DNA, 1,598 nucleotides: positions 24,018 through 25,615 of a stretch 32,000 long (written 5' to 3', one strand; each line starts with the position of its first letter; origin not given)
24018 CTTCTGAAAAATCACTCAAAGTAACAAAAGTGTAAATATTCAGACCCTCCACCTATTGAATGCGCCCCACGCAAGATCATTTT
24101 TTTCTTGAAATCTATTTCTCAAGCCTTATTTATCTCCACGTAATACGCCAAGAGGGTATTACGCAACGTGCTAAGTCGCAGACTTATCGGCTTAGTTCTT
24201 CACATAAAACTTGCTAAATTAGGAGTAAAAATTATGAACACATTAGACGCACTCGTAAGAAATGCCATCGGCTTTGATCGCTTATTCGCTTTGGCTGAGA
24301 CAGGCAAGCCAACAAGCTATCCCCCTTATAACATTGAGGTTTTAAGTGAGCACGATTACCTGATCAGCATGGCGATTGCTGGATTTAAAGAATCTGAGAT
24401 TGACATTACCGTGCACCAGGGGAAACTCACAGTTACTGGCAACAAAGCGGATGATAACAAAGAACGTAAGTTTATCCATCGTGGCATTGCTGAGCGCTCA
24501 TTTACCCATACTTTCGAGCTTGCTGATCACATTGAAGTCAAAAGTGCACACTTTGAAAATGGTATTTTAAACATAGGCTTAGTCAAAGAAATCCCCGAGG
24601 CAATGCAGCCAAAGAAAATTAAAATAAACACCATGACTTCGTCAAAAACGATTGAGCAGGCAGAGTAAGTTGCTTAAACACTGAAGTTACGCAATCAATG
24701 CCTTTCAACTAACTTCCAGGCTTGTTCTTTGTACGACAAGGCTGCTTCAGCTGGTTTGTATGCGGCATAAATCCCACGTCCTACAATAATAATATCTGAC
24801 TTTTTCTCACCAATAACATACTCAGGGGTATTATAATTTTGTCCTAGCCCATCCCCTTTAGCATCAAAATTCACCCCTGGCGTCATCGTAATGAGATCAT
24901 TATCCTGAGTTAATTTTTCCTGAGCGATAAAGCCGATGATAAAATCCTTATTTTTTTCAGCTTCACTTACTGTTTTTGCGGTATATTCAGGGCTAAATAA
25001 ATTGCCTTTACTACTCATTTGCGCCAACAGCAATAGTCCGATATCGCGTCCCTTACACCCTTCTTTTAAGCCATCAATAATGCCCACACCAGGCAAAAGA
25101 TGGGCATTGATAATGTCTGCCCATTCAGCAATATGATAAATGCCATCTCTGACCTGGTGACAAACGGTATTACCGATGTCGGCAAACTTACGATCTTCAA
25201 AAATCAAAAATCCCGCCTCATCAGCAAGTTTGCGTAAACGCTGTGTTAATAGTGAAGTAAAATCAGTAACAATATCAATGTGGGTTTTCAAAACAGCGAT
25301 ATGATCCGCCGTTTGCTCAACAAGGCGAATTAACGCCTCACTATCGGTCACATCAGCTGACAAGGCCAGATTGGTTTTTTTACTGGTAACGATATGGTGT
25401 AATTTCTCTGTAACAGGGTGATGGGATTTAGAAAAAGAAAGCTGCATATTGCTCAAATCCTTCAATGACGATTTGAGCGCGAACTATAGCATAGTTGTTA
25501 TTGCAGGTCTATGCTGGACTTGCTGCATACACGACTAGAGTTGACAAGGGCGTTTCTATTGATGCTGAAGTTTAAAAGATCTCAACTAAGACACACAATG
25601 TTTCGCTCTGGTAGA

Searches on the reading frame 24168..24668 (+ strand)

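Call 38: search_protein_families(library=pfam, proteins=[window:24168-24668:+], max_evalue=0.01)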
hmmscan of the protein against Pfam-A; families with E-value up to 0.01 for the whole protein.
window:24168-24668:+ (166 aa): 1 family
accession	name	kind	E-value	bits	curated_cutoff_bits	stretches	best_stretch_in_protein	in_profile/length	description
PF00011.27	HSP20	-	2.3e-18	66.6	20.8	1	60-154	5-102/102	Hsp20/alpha crystallin family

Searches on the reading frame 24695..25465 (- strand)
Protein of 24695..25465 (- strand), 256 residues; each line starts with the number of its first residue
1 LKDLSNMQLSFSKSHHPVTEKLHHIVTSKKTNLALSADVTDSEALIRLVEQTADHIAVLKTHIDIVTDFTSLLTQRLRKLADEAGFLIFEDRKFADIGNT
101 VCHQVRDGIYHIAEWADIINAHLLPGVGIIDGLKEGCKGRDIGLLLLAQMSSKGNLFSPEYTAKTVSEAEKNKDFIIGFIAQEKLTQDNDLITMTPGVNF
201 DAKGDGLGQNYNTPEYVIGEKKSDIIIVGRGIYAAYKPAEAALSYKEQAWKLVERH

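Call 38: search_protein_families(library=pfam, proteins=[window:24695-25465:-], max_evalue=0.01)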
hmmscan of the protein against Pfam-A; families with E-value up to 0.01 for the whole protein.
window:24695-25465:- (256 aa): 1 family
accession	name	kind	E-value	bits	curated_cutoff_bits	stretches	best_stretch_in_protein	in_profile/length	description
PF00215.30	OMPdecase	-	3.3e-57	194.4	27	1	31-244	1-220/221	Orotidine 5'-phosphate decarboxylase / HUMPS family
